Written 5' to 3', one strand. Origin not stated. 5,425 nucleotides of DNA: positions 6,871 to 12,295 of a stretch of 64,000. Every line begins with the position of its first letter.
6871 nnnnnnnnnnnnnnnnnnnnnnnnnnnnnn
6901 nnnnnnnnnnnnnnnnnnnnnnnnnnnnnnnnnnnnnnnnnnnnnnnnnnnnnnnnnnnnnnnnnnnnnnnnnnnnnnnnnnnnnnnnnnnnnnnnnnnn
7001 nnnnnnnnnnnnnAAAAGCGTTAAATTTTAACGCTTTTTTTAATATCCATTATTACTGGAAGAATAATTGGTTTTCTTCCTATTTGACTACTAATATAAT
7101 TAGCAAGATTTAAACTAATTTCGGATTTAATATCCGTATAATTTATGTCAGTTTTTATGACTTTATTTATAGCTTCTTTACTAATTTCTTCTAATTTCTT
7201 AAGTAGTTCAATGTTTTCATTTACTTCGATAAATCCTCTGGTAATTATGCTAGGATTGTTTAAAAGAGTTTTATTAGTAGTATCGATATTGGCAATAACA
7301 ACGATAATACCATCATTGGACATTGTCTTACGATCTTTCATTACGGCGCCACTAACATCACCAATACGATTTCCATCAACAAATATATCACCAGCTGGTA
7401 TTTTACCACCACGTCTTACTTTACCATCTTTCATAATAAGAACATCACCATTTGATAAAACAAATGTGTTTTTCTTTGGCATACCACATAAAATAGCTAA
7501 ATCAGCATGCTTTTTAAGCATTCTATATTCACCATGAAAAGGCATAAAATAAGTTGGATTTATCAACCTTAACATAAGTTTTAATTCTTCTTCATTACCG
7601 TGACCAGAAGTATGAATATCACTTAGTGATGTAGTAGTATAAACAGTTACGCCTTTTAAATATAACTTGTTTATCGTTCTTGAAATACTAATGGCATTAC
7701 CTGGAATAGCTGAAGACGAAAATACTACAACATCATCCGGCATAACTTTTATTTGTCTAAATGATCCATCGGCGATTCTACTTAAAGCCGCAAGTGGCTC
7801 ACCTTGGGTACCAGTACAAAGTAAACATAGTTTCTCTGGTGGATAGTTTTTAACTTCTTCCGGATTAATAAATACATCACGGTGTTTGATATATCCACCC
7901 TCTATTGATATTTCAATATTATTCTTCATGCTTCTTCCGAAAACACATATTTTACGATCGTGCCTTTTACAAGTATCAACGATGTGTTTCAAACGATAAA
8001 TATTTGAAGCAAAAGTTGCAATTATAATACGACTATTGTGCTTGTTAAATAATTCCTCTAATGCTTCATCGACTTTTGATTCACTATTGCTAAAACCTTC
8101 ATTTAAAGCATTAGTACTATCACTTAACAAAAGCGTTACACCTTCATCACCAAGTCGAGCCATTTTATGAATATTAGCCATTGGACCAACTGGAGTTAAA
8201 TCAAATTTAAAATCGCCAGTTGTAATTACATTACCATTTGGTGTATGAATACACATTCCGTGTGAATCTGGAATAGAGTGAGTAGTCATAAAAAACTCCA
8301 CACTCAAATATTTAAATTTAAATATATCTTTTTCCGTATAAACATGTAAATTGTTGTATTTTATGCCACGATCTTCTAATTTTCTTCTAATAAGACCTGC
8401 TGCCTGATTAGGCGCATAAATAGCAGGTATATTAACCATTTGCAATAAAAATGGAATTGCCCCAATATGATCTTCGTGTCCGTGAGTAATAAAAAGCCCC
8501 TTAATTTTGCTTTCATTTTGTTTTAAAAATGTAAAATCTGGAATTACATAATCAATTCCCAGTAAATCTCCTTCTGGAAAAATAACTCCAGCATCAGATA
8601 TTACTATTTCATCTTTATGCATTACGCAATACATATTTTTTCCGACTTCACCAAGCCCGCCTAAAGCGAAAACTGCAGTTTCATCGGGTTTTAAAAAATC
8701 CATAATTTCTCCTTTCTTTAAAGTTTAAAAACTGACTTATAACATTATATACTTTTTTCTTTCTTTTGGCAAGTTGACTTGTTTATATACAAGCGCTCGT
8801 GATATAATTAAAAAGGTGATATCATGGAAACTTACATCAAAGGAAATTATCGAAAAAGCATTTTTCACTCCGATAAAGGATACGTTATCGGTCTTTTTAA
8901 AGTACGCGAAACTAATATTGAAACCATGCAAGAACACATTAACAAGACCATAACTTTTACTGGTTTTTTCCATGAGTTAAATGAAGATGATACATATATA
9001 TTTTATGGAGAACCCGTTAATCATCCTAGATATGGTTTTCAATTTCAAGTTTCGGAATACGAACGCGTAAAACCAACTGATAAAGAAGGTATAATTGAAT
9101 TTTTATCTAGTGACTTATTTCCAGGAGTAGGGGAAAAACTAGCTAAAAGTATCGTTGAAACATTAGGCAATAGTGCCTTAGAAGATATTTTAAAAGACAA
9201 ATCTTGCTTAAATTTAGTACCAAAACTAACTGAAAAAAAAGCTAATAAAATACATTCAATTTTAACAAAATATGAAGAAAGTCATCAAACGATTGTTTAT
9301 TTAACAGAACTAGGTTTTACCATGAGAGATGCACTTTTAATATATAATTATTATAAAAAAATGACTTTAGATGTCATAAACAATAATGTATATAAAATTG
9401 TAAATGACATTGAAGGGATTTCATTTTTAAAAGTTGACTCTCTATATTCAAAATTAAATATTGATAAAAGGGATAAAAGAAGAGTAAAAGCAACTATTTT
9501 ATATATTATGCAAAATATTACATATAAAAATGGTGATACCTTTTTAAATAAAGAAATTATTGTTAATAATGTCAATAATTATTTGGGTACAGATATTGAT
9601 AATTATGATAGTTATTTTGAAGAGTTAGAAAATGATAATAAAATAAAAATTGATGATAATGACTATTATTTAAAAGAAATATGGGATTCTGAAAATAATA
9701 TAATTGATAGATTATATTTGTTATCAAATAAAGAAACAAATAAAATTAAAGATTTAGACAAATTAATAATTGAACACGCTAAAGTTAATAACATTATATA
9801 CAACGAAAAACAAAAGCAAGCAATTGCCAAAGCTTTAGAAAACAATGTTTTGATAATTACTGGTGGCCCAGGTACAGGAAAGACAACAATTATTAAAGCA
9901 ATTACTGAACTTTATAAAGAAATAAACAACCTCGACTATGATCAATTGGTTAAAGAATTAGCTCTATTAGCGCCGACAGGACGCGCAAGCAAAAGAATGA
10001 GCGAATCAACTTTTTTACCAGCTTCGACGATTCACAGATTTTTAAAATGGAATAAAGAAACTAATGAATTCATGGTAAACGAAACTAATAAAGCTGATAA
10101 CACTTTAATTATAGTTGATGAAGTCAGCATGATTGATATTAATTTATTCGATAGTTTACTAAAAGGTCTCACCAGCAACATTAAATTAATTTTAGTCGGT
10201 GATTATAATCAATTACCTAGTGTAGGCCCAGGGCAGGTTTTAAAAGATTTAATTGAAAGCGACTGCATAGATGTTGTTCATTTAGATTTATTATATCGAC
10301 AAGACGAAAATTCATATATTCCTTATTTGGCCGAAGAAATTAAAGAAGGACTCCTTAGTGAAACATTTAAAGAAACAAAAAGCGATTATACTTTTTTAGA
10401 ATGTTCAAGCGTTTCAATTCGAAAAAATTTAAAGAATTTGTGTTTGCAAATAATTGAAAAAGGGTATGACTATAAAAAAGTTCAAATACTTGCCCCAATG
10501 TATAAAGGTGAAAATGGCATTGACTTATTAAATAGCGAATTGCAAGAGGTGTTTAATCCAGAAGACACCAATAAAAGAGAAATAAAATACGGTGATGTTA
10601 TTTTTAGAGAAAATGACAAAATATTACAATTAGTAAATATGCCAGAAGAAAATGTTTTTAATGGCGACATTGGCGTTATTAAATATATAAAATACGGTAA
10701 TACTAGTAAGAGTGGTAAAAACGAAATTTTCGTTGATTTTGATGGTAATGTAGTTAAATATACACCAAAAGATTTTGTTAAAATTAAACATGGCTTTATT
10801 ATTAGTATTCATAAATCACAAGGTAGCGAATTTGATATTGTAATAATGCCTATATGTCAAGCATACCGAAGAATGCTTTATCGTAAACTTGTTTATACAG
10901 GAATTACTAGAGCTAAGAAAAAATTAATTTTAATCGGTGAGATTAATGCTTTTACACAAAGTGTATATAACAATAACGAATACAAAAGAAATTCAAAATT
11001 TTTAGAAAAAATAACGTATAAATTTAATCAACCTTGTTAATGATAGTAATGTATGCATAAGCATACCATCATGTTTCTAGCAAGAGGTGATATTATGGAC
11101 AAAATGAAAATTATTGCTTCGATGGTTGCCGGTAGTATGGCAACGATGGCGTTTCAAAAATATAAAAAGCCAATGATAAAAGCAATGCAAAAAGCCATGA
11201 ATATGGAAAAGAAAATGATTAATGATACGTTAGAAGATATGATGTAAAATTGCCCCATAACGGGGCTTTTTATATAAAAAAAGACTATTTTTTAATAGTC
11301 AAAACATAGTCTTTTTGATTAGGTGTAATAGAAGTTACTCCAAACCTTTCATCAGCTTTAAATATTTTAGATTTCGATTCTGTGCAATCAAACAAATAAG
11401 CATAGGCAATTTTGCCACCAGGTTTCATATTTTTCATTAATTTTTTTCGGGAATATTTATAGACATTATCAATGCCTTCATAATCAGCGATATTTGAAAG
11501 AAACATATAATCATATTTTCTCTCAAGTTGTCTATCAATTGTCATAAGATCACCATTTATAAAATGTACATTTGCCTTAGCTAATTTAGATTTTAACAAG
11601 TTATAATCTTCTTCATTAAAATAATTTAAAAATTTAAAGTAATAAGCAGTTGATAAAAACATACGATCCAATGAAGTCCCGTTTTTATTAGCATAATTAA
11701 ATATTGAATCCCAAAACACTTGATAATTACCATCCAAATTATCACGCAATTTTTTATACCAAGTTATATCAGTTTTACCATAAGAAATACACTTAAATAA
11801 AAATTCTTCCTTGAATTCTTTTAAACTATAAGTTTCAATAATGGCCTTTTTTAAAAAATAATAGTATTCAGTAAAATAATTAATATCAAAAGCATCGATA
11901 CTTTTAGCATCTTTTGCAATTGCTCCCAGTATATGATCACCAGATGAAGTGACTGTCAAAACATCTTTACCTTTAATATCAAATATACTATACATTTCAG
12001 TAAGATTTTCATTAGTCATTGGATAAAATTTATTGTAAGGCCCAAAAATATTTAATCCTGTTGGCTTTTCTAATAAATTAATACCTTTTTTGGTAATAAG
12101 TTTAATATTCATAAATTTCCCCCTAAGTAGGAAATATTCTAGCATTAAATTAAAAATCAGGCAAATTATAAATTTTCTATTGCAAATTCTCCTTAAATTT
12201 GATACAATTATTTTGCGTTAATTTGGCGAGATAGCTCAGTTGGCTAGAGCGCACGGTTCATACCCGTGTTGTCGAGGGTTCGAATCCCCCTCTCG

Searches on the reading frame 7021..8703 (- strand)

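Call 16: search_protein_families(library=pfam, proteins=[window:7021-8703:-], max_evalue=0.001)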
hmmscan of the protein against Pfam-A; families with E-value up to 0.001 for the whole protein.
window:7021-8703:- (560 aa): 5 families
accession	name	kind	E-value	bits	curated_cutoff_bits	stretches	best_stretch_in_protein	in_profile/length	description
PF22505.1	RNase_J_b_CASP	-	9.8e-48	161.5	27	1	224-347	2-126/126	Ribonuclease J, beta-CASP domain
PF17770.6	RNase_J_C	-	2.8e-24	86.5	23.8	1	454-554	1-102/102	Ribonuclease J C-terminal domain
PF00753.33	Lactamase_B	-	2.5e-10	41.1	22.7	1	57-167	34-152/196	Metallo-beta-lactamase superfamily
PF07521.17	RMMBL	-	9.3e-10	38.8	21.6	1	362-403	10-52/63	Zn-dependent metallo-hydrolase RNA specificity domain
PF12706.13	Lactamase_B_2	-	3.3e-06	27.3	27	1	64-166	26-144/200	Beta-lactamase superfamily domain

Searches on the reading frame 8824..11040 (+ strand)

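Call 16: search_protein_families(library=pfam, proteins=[window:8824-11040:+], max_evalue=0.001)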
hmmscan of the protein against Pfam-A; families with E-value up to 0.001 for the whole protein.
window:8824-11040:+ (738 aa): 16 families
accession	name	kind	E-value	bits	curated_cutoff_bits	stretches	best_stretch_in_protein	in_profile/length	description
PF13245.12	AAA_19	-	4.5e-44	150.3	25.1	1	330-469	1-134/134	AAA domain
PF13604.12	AAA_30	-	1.2e-40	139.8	27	1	326-518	2-180/191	AAA domain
PF14490.11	HHH_RecD2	-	1.5e-22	79.7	27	1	151-240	3-92/92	ATP-dependent RecD2 DNA helicase HHH domain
PF18335.7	SH3_13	-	2e-19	69.6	41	1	569-639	1-65/65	ATP-dependent RecD-like DNA helicase SH3 domain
PF13538.12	UvrD_C_2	-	3e-18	65.9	27.4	1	656-704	1-52/52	UvrD-like helicase C-terminal domain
PF23139.1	OB_YrrC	-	6.4e-17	61.7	27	1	3-84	2-76/76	ATP-dependent DNA helicase YrrC, OB-fold domain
PF13086.12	AAA_11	-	2.3e-09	37.8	27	1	326-367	2-41/257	AAA domain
PF01443.25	Viral_helicase1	-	9.8e-09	35.8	21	0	344-467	2-100/228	Viral superfamily 1 RNA helicase core domain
PF00004.35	AAA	-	2.3e-06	28.5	21.2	0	344-434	2-66/131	ATPase family associated with various cellular activities (AAA)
PF20720.3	nSTAND3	-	4.6e-06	26.8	27.2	1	329-365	6-42/155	Novel STAND NTPase 3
PF13401.12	AAA_22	-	3e-05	24.8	27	1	340-461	5-124/130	AAA domain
PF05970.20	PIF1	-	0.00014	21.9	25.9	1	330-467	6-155/223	PIF1-like helicase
PF13361.12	UvrD_C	-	0.00021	21.3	25.6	1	658-704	288-346/350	UvrD-like helicase C-terminal domain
PF00580.27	UvrD-helicase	-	0.0004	20.6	23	1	327-394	2-63/271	UvrD/REP helicase N-terminal domain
PF02562.22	PhoH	-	0.00069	19.6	27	0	327-357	6-36/205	PhoH-like protein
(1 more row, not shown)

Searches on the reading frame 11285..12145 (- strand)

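Call 16: search_protein_families(library=pfam, proteins=[window:11285-12145:-], max_evalue=0.001)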
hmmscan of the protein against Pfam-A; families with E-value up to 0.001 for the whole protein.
window:11285-12145:- (286 aa): 1 family
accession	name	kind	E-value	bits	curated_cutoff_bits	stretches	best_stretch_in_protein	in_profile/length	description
PF11899.13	DUF3419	-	5.8e-14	52.5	28.2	1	40-148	11-118/385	Protein of unknown function (DUF3419)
